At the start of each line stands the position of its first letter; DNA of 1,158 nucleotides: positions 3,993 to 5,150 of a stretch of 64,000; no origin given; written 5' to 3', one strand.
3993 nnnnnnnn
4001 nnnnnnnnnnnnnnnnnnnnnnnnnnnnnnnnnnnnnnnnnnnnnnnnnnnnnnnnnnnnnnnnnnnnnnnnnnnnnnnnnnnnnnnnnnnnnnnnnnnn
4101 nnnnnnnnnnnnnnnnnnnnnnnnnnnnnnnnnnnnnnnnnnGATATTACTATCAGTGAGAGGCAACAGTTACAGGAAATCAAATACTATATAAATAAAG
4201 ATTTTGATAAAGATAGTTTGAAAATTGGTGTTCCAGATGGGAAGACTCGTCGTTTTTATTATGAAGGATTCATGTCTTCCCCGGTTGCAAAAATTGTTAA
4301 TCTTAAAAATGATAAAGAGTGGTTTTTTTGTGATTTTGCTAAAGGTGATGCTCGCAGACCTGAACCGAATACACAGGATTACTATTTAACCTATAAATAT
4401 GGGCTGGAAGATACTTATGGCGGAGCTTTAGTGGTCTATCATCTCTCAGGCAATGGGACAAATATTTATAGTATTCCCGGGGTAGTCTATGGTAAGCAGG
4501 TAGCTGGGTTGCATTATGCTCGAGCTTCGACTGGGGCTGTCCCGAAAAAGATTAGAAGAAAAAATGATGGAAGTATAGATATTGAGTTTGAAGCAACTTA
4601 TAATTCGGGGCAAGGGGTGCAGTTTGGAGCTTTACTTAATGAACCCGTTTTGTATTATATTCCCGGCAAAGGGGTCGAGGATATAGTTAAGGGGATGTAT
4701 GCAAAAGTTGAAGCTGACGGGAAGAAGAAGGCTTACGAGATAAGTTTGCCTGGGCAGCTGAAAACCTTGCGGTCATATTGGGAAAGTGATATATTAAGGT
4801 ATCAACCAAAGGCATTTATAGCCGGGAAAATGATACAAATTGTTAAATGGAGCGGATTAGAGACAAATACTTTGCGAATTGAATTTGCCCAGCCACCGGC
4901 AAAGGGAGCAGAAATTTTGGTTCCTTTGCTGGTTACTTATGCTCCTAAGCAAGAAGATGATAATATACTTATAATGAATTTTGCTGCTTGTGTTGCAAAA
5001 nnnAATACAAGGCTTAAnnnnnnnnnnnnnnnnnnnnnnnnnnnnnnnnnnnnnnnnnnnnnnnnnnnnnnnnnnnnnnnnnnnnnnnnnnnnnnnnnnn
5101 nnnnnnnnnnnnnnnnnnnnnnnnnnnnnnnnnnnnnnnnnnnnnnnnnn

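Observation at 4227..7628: Conserved ~245-aa soluble domain duplicated between two adjacent giant membrane proteins (two ~740-bp DNA copies 2.7 kb apart)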

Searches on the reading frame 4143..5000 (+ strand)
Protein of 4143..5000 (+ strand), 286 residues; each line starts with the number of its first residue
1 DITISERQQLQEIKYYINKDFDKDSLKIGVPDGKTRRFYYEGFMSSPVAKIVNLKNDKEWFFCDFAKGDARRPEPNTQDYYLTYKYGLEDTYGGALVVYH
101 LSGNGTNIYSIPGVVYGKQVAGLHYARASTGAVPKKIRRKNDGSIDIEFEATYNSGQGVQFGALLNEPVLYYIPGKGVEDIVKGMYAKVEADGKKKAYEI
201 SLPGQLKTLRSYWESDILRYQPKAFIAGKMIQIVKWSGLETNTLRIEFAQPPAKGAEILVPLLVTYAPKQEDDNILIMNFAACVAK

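Call 10: find_homologous_proteins(query=window:4203-5000:+)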
Query window:4203-5000:+: 617 candidates shared short words with the query, none scored E <= 0.001.
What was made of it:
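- Tried and rejected: The word-indexed protein search with A's domain returned nothing (call 10).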

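Call 11: search_solved_structures(query=window:4203-5000:+, max_evalue=10)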
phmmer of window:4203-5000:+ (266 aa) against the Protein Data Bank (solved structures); distinct sequences matched with E-value up to 10: 2.
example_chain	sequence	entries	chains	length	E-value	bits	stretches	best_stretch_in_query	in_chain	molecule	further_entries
5y6q_C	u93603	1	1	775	0.1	15.2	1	180-226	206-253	Aldehyde oxidase large subunit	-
5tqi_A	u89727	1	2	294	0.43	13.2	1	28-68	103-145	Pyridoxal kinase PdxY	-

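Call 19: search_protein_families(library=pfam, proteins=[window:4143-5000:+], max_evalue=10)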
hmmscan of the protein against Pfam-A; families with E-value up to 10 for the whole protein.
window:4143-5000:+ (286 aa): 0 families

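Call 20: search_protein_representatives(alignment_id=A1)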
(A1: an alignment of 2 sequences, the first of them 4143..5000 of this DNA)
Query: 2 sequences, 286 profile positions. Proteins with E-value up to 0.001 (for the whole library): 19; up to 1e-10: 8; up to 1e-30: 1. The best 19 are listed.
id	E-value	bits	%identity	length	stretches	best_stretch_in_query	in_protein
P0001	4.0e-87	308.3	-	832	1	4-280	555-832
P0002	1.1e-30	123.1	-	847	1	60-282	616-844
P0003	1.2e-18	83.6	-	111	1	164-272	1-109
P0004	1.6e-18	83.2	-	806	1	58-276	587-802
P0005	1.4e-15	73.5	-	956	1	74-274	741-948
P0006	1.5e-15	73.5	-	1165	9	231-258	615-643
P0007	2.6e-15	72.7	-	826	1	71-269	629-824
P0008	4.6e-13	65.3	-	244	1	83-271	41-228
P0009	2.7e-08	49.6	-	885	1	93-277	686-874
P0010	5.1e-08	48.7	-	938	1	91-280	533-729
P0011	2.7e-07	46.4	-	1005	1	76-280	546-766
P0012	4.5e-07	45.6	-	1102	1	94-276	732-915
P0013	2.1e-06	43.4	-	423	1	50-275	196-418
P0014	6.9e-06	41.7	-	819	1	91-270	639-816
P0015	1.2e-04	37.6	-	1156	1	94-274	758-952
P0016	1.3e-04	37.5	-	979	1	96-272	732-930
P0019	6.8e-04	35.2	-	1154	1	95-280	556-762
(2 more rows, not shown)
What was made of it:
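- There were 19 hits, one spurious, among 1.84 billion representatives (call 20).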

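Call 24: search_protein_families(library=pfam, proteins=[P0001, P0002, P0004, P0005, P0007, P0010, P0011, P0012, P0015, P0019], max_evalue=0.01)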
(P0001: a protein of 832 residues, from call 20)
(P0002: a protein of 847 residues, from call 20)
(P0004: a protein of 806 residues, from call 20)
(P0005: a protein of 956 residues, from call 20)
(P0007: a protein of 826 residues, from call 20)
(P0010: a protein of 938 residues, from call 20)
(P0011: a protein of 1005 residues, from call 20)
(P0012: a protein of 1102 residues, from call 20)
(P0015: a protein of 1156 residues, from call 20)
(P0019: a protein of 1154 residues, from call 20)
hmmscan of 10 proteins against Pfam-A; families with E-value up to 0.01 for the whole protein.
P0001 (832 aa): 0 families

P0002 (847 aa): 0 families

P0004 (806 aa): 0 families

P0005 (956 aa): 0 families

P0007 (826 aa): 0 families

P0010 (938 aa): 0 families

P0011 (1005 aa): 0 families

P0012 (1102 aa): 0 families

P0015 (1156 aa): 1 family
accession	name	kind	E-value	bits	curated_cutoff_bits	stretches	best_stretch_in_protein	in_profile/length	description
PF13385.13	Laminin_G_3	-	0.00062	20.4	27.6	1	416-582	5-146/151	Concanavalin A-like lectin/glucanases superfamily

P0019 (1154 aa): 0 families

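Call 25: search_protein_families(library=phrogs, proteins=[P0010, P0011, P0012, P0015, P0016, P0019, window:4143-5000:+, P0008], max_evalue=0.01)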
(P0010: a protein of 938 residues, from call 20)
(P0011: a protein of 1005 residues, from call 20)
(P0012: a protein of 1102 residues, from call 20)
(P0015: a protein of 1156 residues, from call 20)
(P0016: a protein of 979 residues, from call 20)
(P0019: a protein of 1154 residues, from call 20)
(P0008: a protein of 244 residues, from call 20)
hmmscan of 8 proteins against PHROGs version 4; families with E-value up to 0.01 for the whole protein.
P0010 (938 aa): 1 family
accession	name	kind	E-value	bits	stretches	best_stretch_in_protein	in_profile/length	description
phrog_14489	-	unknown function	2.3e-08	33.2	1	133-166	594-627/1283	-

P0011 (1005 aa): 0 families

P0012 (1102 aa): 0 families

P0015 (1156 aa): 1 family
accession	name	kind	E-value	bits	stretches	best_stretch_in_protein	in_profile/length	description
phrog_877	-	unknown function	0.00011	21.1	1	11-51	11-51/1141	-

P0016 (979 aa): 0 families

P0019 (1154 aa): 3 families
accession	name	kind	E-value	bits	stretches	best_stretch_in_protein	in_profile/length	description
phrog_1980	-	tail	6.5e-07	30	1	948-1031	9-94/449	tail fiber protein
phrog_14489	-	unknown function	6.9e-05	21.7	0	226-276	761-812/1283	-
phrog_17834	-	unknown function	0.00011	22.3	1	945-1007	9-73/458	-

window:4143-5000:+ (286 aa): 0 families

P0008 (244 aa): 0 families

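Call 29: find_homologous_proteins(query=A2, max_evalue=0.001)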
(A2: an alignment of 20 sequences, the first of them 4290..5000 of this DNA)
Query A2 (20 sequences) (237 aa, profile of the alignment): 1 proteins with E <= 0.001 among 3223 candidates.
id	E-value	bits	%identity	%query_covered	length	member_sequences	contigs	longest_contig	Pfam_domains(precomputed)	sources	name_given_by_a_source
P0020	1.3e-77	278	53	97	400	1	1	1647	-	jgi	-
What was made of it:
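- Tried and rejected: With the 20-sequence profile it returned only one fragment, P0020 (call 29).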

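Call 33: find_related_loci(query=A3, collection=genome_contigs, flank=10000)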
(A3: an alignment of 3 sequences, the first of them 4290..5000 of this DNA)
Query A3 (237 aa) in genome_contigs; peptide patterns used: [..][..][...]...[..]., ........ (x = any residue, [..] = any of these).
80 stretches matched a pattern, but none encodes a relative of the query by tblastn (E <= 1e-3).
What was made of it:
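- Tried and rejected: The genome_contigs scan found no relative (call 33).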

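Call 34: predict_structure(alignment_id=A2)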
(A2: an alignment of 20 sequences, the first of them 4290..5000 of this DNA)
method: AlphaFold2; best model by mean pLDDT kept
length: 237 residues; sequences in the alignment: 20
mean_pLDDT: 90.5   pTM: 0.87
mean pLDDT of the five models: 90.5, 89.9, 89.5, 89.4, 87.9
residues with pLDDT >= 90: 192; 70-90: 21; 50-70: 12; < 50: 12
segments of 3 or more residues with pLDDT < 50: 227-237
pLDDT, mean of each block of 10 residues (from residue 1): 66 90 95 90 92 98 97 96 96 98 96 96 88 96 98 97 93 97 98 98 98 90 53 37
secondary structure, 60 per line:
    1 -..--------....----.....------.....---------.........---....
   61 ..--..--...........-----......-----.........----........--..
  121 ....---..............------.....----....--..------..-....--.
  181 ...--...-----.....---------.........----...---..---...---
elements in order: E12-15 E20-24 E31-35 E45-53 E57-62 E69-79 E85-90 E96-104 E109-116 E119-124 E128-141 E148-152 E157-160 E174-177 E180-183 E186-188 E194-198 E208-216
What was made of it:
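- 4215..4973 (+): Copy 1 of the shared module (A594-846). It comprises a low-confidence linker or pre-domain (about 594-643) and the all-beta core (about 644-846). AF2 domain model with pLDDT 90.5 and pTM 0.87 (call 34).
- It is all-beta with about 18 strands (call 34).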

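Call 38: fold_search(model_id=the predicted structure, library=pdb)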
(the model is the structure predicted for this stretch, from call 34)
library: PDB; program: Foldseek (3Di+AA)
matches with E <= 10: 827; with E <= 0.001: 0
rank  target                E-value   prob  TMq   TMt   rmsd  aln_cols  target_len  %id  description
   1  5wta_A                3.5e-03  0.63  0.20  0.16  16.8       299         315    9  Crystal Structure of Staphylococcus aureus SdrE apo form (released 2017-07-19)
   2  7p7p_B                4.0e-03  0.89  0.24  0.08  16.3       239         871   11  Crystal structure of ERAP2 aminopeptidase in complex with phosphinic pseudotripeptide((1R)-1-Amino-3-phenylpropyl){(2S (released 2022-01-26)
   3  7pfs_B                4.7e-03  0.87  0.24  0.08  17.1       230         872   11  Crystal structure of ERAP2 aminopeptidase in complex with phosphinic pseudotripeptide ((1R)-1-Amino-3-phenylpropyl){2- (released 2022-01-26)
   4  5wtb_B                7.1e-03  0.38  0.18  0.14  18.7       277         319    7  Complex Structure of Staphylococcus aureus SdrE with human complement factor H (released 2017-07-19)
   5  4qaw_H                8.2e-03  0.66  0.24  0.12  17.7       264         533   14  Structure of modular Xyn30D from Paenibacillus barcinonensis (released 2014-10-08)
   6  5wtb_A                8.6e-03  0.23  0.17  0.13  19.0       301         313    9  Complex Structure of Staphylococcus aureus SdrE with human complement factor H (released 2017-07-19)
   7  7sh0_A                9.6e-03  0.75  0.23  0.07  16.3       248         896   12  CRYSTAL STRUCTURE OF ENDOPLASMIC RETICULUM AMINOPEPTIDASE 2 (ERAP2) COMPLEX WITH A HIGHLY SELECTIVE AND POTENT SMALL M (released 2022-07-20)
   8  4wz9_B                1.1e-02  0.77  0.24  0.08  17.7       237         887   10  APN1 from Anopheles gambiae (released 2015-06-17)
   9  3se6_A                1.2e-02  0.69  0.25  0.08  17.8       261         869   10  Crystal structure of the human Endoplasmic Reticulum Aminopeptidase 2 (released 2011-12-21)
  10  4jbs_B                1.3e-02  0.85  0.26  0.08  16.3       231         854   10  Crystal structure of the human Endoplasmic Reticulum Aminopeptidase 2 in complex with PHOSPHINIC PSEUDOTRIPEPTIDE inhi (released 2013-12-11)
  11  3qnf_B                1.4e-02  0.82  0.25  0.09  15.9       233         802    8  Crystal structure of the open state of human endoplasmic reticulum aminopeptidase 1 ERAP1 (released 2011-02-23)
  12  6ea4_A                1.4e-02  0.60  0.23  0.08  16.3       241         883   10  ERAP2 bound to Aryl Sulfonamide Uncompetitive Inhibitor (released 2019-12-18)
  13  3qnf_C                1.5e-02  0.77  0.24  0.09  16.0       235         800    8  Crystal structure of the open state of human endoplasmic reticulum aminopeptidase 1 ERAP1 (released 2011-02-23)
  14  3qnf_A                1.5e-02  0.35  0.17  0.07  15.3       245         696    8  Crystal structure of the open state of human endoplasmic reticulum aminopeptidase 1 ERAP1 (released 2011-02-23)
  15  4wz9_A                1.6e-02  0.75  0.25  0.08  16.9       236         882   10  APN1 from Anopheles gambiae (released 2015-06-17)
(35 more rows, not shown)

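Call 41: fold_search(model_id=the predicted structure, library=viral)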
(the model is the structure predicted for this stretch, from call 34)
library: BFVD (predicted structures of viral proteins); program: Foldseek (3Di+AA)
matches with E <= 10: 1048; with E <= 0.001: 2
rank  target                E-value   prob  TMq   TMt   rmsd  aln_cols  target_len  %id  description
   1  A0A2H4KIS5            7.8e-05  1.00  0.23  0.08  35.5       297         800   11  (no name in the UniProt tables at hand)
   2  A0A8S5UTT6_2          8.1e-04  1.00  0.30  0.11   8.4       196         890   13  Uncharacterized protein [Myoviridae sp. ctYA416]
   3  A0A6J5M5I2            1.4e-03  1.00  0.28  0.17  11.7       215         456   14  Uncharacterized protein [uncultured Caudovirales phage]
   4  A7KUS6                1.4e-03  0.99  0.24  0.22  11.1       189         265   15  (no name in the UniProt tables at hand)
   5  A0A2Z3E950            2.0e-03  0.99  0.29  0.13  10.1       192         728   10  (no name in the UniProt tables at hand)
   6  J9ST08                2.1e-03  0.91  0.24  0.17  16.4       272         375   13  Uncharacterized protein [Escherichia phage ECBP1]
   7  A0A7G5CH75            2.9e-03  0.92  0.25  0.17  15.0       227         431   14  (no name in the UniProt tables at hand)
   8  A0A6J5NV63            3.0e-03  0.99  0.32  0.12  13.9       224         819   13  Uncharacterized protein [uncultured Caudovirales phage]
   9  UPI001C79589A         4.1e-03  0.89  0.25  0.11  14.5       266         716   14  (no name look-up for this kind of identifier)
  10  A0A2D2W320            4.8e-03  0.94  0.26  0.08  15.2       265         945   12  Tail fiber protein [Escherichia phage St11Ph5]
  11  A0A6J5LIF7            5.0e-03  0.69  0.22  0.15  25.5       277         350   16  Uncharacterized protein [uncultured Caudovirales phage]
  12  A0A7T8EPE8            6.2e-03  0.84  0.21  0.24  15.2       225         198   13  Uncharacterized protein [Erwinia phage pEa_SNUABM_5]
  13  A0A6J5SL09            8.0e-03  1.00  0.37  0.15   6.0       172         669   10  Uncharacterized protein [uncultured Caudovirales phage]
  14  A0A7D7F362            8.0e-03  0.96  0.31  0.11  13.6       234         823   12  (no name in the UniProt tables at hand)
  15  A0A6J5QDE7            8.4e-03  0.98  0.29  0.15  10.3       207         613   15  Intramolecular chaperone auto-processing domain containing protein [uncultured Caudovirales phage]
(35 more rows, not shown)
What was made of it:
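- The best viral fold matches are weak, with TM-score 0.2-0.43 (call 41).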

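Call 44: find_encoding_contigs(protein=P0001, flank=10000)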
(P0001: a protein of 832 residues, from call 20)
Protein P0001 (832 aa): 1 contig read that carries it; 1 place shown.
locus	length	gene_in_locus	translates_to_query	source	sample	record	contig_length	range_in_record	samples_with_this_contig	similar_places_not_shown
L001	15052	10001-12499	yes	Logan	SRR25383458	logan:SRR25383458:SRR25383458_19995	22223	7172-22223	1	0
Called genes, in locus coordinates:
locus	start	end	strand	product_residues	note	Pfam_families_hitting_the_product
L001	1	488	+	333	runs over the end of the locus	PF01370:Epimerase, PF02719:Polysacc_synt_2, PF04321:RmlD_sub_bind, PF01073:3Beta_HSD, PF07993:NAD_binding_4, PF16363:GDP_Man_Dehyd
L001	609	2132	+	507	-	PF02310:B12-binding, PF04055:Radical_SAM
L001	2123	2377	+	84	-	-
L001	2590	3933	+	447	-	PF02310:B12-binding (weak), PF04055:Radical_SAM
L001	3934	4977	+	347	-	PF00535:Glycos_transf_2, PF10111:Glyco_tranf_2_2, PF13506:Glyco_transf_21, PF13641:Glyco_tranf_2_3, PF13632:Glyco_trans_2_3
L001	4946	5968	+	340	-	PF00535:Glycos_transf_2, PF13641:Glyco_tranf_2_3 (weak)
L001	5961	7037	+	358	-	PF04055:Radical_SAM, PF13186:SPASM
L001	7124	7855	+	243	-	PF01209:Ubie_methyltran, PF02353:CMAS (weak), PF05148:Methyltransf_8 (weak), PF13489:Methyltransf_23, PF13847:Methyltransf_31, PF08241:Methyltransf_11, PF08242:Methyltransf_12, PF13649:Methyltransf_25, +1 more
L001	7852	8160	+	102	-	PF13847:Methyltransf_31 (weak), PF13649:Methyltransf_25 (weak)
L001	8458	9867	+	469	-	PF02310:B12-binding, PF04055:Radical_SAM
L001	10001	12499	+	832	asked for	-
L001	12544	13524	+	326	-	PF13489:Methyltransf_23, PF07021:MetW, PF08241:Methyltransf_11, PF08242:Methyltransf_12, PF13649:Methyltransf_25, PF13847:Methyltransf_31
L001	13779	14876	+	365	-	PF04055:Radical_SAM, PF13186:SPASM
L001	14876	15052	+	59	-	?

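Call 45: find_encoding_contigs(protein=P0020, flank=10000)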
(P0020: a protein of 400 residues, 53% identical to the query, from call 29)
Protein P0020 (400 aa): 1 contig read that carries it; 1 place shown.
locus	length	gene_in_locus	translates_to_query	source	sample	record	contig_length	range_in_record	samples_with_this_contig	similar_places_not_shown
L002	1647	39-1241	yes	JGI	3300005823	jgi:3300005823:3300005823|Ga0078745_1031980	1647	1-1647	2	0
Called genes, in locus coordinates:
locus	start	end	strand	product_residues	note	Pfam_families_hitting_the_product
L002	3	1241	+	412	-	?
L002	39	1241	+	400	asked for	-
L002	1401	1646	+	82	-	?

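Call 46: find_encoding_contigs(protein=P0010, flank=10000, max_places=2)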
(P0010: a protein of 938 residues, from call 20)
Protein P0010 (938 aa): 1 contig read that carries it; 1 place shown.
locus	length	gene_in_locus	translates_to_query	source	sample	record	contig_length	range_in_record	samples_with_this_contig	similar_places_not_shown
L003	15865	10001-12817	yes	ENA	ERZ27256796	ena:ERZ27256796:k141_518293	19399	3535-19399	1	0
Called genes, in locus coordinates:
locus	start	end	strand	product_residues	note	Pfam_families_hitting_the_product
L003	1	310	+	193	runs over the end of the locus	-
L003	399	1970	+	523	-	PF14528:LAGLIDADG_3 (faint)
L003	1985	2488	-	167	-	-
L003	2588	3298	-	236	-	PF00149:Metallophos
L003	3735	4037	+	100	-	-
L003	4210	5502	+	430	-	PF16075:DUF4815 (weak)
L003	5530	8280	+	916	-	-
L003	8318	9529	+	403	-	PF13385:Laminin_G_3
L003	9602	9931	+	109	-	-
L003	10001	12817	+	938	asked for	-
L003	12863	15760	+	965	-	-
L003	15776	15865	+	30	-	?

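Call 47: find_encoding_contigs(protein=P0011, flank=10000, max_places=2)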
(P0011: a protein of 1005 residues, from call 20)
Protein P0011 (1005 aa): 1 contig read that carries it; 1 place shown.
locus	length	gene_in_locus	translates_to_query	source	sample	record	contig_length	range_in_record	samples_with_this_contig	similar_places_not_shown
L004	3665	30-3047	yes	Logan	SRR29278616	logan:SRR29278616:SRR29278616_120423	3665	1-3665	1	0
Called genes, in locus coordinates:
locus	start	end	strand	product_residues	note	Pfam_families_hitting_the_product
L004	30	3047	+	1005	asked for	-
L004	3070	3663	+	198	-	?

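Call 48: find_encoding_contigs(protein=P0002, flank=10000, max_places=2)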
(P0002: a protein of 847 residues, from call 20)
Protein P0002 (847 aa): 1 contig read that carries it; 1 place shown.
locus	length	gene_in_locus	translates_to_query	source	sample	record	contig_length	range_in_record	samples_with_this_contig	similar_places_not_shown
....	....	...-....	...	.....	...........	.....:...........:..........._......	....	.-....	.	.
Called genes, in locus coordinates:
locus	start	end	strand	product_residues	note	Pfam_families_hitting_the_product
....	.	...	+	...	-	?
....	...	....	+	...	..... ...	-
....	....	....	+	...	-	?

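Call 71: search_dna_similar(query=P0010, collection=phages, mode=protein, max_evalue=0.001, max_rows=15)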
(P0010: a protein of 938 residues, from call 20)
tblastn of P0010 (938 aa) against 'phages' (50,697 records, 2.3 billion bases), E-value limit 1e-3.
Records with a match: 4; places in all: 7; records where one place covers at least 80% of the query: 2.
Best place of each record, by identity: <60% 4.
By first word of the organism name: Bacillus 2; uncultured 1; Tunturiibacter 1.
By host as written in the record: Bacillus megaterium str. ATCC 43725 2; - 1; Tunturiibacter psychrotolerans X4BP1 1.
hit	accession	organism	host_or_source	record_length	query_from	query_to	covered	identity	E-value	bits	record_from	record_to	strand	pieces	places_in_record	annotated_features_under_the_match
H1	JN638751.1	Bacillus phage G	Bacillus megaterium str. ATCC 43725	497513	30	901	89%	26.3%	5e-21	202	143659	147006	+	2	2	211: gp211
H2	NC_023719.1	Bacillus phage G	Bacillus megaterium str. ATCC 43725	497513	30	901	89%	26.3%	5e-21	202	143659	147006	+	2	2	211: gp211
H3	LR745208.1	uncultured phage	metagenomic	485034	2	278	30%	35.2%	4e-35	151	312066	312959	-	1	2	record has no annotation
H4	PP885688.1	Tunturiibacter phage Tunturi_5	Tunturiibacter psychrotolerans X4BP1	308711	9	321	33%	26.7%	1e-10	72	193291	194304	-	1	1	tail fiber protein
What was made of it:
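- P0010 matches gp211 over 89% of its length, and its N-terminal third matches an annotated tail fibre (call 71).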

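Call 72: search_dna_similar(query=window:4203-5000:+, collection=phages, mode=protein, max_evalue=1, max_rows=10)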
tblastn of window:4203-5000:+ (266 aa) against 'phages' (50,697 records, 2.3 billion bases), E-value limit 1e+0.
No match.
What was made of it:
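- Tried and rejected: tblastn of the window domain against 50,697 phage genomes found no match (call 72).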

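Call 73: get_annotated_region(hit=H1, flank=8000)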
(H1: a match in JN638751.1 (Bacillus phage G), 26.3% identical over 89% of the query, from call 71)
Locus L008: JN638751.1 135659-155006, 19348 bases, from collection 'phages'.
description: Bacillus phage G, complete genome.
organism: Bacillus phage G (NCBI taxid 2884420)
taxonomy: Viruses; Duplodnaviria; Heunggongvirae; Uroviricota; Caudoviricetes; Donellivirus; Donellivirus gee
host: Bacillus megaterium str. ATCC 43725; source: soil; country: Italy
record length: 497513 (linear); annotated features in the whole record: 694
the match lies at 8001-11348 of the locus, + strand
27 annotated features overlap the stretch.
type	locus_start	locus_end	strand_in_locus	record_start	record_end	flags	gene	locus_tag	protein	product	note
CDS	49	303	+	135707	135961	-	197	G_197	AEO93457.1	gp197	PtsH-like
CDS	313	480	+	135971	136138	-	198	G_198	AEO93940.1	gp198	-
CDS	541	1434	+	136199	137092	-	199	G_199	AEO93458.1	gp199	poly(A) polymerase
CDS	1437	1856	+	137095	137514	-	200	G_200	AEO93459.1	gp200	-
CDS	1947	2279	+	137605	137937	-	201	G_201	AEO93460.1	gp201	-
CDS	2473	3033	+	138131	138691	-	202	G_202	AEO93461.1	gp202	-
CDS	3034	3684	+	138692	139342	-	203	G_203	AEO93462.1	gp203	-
CDS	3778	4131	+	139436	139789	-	204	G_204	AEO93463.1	gp204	-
CDS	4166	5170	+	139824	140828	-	205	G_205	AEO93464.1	gp205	-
CDS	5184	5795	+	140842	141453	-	206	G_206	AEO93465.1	gp206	-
CDS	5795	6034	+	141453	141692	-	207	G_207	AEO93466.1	gp207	-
CDS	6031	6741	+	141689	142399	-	208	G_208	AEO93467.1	gp208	-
CDS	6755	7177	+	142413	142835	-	209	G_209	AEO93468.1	gp209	-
CDS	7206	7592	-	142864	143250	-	210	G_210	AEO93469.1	gp210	-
CDS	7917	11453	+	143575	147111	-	211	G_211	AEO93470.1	gp211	-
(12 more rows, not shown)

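Call 77: search_protein_families(library=pfam, proteins=[L008:7917-11450:+, L003:12863-15757:+, L003:5530-8277:+, L003:4210-5499:+, L003:8318-9526:+], max_evalue=0.1)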
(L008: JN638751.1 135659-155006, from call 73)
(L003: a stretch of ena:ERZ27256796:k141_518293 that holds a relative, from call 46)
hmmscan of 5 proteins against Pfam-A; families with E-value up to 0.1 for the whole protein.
L008:7917-11450:+ (1178 aa): 2 families
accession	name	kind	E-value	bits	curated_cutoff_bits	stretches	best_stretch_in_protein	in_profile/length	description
PF13385.13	Laminin_G_3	-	2.8e-05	24.7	27.6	1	482-594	48-147/151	Concanavalin A-like lectin/glucanases superfamily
PF23894.2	LD_SV2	-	0.031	15.1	29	0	564-599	49-84/92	SV2A/B/C luminal domain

L003:12863-15757:+ (965 aa): 0 families

L003:5530-8277:+ (916 aa): 0 families

L003:4210-5499:+ (430 aa): 1 family
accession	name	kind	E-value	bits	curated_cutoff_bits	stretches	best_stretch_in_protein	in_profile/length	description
PF16075.10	DUF4815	-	1.4e-05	24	30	1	17-223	12-224/570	Domain of unknown function (DUF4815)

L003:8318-9526:+ (403 aa): 1 family
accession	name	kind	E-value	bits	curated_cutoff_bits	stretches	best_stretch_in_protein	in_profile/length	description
PF13385.13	Laminin_G_3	-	1.2e-11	45.4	27.6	1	83-241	3-150/151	Concanavalin A-like lectin/glucanases superfamily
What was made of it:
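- A Laminin_G_3 domain is found in gp211 and weakly in P0015 (calls 24, 77).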
